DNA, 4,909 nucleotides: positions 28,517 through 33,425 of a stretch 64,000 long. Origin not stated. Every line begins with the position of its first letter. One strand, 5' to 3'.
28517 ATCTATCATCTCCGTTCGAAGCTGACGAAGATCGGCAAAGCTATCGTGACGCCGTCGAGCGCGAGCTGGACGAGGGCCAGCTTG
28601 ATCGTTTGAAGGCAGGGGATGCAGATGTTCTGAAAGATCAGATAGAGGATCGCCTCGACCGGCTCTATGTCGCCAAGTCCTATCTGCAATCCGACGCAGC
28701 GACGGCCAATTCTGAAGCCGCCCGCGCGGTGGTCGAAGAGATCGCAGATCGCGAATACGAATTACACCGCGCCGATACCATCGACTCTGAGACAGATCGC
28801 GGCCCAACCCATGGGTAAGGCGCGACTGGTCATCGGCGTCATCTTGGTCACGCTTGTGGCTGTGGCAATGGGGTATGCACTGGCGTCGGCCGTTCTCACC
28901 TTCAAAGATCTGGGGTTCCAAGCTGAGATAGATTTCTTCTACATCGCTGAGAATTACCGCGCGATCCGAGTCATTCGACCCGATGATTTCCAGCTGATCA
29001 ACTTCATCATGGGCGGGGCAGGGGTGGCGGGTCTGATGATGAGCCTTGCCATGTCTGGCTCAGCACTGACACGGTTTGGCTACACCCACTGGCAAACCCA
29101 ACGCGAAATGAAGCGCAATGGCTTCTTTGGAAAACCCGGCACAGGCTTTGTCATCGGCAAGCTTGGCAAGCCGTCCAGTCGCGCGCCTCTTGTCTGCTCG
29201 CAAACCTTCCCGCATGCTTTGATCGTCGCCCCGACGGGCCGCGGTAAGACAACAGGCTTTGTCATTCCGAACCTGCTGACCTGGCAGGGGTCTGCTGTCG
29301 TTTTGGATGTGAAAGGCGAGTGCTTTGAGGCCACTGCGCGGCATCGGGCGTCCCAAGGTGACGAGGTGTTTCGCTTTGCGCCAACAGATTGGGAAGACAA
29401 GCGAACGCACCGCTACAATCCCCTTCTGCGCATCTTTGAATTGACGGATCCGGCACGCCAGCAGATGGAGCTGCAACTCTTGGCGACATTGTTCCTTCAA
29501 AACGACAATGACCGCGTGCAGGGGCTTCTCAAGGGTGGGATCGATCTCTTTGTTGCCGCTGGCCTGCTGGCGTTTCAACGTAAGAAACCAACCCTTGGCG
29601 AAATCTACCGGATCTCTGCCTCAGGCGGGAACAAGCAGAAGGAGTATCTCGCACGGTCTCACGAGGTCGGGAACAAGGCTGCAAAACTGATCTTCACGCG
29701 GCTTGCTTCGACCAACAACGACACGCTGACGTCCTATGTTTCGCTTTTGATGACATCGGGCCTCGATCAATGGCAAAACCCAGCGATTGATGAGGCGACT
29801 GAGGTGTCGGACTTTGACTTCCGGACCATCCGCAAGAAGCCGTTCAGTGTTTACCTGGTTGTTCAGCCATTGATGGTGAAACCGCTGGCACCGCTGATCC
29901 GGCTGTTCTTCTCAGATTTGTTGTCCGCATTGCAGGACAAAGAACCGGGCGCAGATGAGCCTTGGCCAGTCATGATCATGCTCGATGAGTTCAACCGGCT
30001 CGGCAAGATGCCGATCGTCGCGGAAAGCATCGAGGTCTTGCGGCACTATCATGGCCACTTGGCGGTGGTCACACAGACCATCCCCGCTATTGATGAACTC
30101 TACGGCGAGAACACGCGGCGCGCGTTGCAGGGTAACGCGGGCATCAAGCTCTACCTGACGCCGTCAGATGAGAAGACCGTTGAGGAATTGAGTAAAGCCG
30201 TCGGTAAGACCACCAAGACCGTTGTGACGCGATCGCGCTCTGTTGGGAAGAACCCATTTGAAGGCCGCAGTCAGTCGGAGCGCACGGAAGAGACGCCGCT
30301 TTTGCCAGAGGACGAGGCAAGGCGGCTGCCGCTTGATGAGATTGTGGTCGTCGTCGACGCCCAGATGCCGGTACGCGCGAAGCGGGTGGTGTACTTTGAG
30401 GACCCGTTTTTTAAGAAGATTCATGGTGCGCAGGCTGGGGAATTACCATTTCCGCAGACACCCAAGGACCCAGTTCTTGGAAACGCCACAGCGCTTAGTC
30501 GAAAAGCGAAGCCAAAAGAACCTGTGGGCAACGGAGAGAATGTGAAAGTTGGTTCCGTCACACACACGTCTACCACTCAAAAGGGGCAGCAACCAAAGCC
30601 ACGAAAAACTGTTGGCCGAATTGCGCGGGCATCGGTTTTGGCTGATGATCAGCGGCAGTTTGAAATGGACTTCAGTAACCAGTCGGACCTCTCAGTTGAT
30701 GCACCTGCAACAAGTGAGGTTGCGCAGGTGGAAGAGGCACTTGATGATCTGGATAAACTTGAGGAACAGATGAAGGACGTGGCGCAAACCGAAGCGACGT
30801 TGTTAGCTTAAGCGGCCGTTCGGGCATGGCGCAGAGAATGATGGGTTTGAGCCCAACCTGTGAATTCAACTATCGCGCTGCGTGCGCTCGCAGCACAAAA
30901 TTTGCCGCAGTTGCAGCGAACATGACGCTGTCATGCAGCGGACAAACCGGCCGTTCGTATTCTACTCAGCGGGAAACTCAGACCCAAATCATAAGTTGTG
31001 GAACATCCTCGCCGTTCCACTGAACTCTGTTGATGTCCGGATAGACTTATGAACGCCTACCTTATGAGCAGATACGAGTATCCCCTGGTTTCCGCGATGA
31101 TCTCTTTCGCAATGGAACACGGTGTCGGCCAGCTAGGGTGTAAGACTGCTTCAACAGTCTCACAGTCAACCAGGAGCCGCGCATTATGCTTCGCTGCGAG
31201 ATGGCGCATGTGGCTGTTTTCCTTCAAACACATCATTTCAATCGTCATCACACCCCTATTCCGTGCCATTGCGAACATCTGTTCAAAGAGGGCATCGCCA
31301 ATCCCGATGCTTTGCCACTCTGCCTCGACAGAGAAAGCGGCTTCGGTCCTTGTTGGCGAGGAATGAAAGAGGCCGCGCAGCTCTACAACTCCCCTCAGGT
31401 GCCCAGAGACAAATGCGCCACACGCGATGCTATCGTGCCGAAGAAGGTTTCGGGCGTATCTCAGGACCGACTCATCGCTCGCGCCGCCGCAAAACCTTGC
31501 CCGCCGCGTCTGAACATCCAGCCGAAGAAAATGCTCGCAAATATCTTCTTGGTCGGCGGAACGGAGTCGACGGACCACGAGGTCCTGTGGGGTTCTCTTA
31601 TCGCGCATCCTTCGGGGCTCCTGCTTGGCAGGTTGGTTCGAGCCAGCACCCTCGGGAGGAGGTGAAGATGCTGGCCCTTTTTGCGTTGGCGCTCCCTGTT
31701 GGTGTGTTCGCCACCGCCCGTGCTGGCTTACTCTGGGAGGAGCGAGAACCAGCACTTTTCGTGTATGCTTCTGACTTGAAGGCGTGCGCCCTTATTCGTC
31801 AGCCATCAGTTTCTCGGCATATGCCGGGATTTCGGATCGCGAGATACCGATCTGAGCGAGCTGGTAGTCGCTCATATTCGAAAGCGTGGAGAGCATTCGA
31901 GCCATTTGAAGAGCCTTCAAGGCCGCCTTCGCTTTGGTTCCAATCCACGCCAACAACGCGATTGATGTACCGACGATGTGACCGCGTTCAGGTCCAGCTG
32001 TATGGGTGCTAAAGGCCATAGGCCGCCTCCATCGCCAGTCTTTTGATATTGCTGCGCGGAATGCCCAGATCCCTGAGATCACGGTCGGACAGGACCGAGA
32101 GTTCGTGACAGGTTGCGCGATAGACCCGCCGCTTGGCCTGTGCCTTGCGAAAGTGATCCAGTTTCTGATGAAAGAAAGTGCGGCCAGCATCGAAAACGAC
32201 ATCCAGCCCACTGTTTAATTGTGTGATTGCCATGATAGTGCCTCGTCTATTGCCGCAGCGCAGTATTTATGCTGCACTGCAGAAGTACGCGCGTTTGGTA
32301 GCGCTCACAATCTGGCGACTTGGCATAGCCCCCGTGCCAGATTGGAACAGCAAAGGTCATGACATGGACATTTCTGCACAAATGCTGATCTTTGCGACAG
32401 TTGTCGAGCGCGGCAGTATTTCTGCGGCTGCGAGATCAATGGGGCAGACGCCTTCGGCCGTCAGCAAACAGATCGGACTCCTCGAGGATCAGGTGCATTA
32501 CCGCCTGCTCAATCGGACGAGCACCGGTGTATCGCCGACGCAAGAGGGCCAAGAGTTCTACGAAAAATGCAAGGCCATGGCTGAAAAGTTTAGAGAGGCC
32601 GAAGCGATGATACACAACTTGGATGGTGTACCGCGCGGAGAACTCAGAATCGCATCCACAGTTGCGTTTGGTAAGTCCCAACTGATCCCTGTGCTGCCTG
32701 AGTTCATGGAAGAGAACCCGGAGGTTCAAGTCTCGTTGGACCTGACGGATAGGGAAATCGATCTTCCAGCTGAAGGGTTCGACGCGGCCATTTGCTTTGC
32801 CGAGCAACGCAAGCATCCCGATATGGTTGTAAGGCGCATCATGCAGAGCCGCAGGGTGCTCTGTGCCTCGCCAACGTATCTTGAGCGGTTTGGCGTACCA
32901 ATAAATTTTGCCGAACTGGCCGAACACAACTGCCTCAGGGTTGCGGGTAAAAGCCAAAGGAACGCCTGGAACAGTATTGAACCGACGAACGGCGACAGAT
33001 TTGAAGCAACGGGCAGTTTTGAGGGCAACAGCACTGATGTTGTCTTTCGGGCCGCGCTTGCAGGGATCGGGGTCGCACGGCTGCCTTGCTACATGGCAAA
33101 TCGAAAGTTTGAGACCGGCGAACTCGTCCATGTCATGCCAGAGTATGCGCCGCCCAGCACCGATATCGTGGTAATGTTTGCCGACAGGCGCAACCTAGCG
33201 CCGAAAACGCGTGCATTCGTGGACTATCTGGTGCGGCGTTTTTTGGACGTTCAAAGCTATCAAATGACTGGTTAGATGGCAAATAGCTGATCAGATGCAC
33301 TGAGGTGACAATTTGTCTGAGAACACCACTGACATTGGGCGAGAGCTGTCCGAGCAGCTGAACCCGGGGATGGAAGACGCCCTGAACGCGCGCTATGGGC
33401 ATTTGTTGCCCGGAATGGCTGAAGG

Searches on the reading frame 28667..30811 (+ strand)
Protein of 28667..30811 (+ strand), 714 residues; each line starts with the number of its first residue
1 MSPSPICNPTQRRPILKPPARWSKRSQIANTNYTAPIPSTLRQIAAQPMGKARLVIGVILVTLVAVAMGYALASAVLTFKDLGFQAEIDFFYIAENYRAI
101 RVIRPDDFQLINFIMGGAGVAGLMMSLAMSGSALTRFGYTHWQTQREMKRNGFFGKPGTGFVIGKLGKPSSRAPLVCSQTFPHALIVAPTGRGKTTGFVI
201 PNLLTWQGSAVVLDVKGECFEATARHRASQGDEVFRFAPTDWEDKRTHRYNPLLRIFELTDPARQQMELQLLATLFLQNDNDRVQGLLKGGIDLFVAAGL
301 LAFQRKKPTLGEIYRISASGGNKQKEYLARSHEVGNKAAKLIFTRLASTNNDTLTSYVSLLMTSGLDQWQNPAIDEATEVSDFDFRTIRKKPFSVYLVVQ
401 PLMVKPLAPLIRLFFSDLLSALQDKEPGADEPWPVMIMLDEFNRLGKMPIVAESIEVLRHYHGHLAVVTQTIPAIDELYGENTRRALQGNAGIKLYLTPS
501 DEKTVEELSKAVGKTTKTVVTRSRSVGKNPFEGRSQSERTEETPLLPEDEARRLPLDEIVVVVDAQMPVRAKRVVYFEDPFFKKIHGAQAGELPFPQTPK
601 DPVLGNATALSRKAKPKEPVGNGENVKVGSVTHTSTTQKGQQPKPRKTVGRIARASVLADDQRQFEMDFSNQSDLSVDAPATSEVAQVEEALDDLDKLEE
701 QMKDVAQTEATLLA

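Call 55: search_protein_families(library=pfam, proteins=[window:28667-30811:+], max_evalue=0.001)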
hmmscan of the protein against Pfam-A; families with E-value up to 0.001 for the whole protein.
window:28667-30811:+ (714 aa): 3 families
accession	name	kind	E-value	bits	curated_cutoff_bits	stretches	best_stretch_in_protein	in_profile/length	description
PF02534.20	T4SS-DNA_transf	-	3.7e-87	293.6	20.1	1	142-586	2-455/468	Type IV secretory system Conjugative DNA transfer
PF12696.13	TraG-D_C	-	9.7e-29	100.3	22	1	434-555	1-125/126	TraM recognition site of TraD and TraG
PF10412.15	TrwB_AAD_bind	-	1.4e-15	57.6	20.5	1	174-569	8-381/387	Type IV secretion-system coupling protein DNA-binding domain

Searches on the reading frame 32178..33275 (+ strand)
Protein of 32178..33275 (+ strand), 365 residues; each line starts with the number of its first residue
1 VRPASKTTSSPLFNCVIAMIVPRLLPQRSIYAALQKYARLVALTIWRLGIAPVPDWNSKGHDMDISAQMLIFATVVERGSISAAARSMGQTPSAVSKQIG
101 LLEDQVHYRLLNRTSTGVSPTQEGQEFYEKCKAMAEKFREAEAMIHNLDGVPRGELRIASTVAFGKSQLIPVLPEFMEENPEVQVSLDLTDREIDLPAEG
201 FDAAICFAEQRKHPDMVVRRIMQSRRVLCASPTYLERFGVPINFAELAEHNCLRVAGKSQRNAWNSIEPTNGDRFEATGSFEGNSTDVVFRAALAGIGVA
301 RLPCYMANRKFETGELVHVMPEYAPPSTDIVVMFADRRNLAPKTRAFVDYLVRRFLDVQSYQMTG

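Call 55: search_protein_families(library=pfam, proteins=[window:32178-33275:+], max_evalue=0.001)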
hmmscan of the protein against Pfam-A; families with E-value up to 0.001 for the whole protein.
window:32178-33275:+ (365 aa): 2 families
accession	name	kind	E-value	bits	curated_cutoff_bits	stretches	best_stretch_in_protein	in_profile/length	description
PF03466.25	LysR_substrate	-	6.7e-40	137.1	28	1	150-355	2-208/209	LysR substrate binding domain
PF00126.33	HTH_1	-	3.9e-18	65.6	26.6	1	68-125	3-60/60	Bacterial regulatory helix-turn-helix protein, lysR family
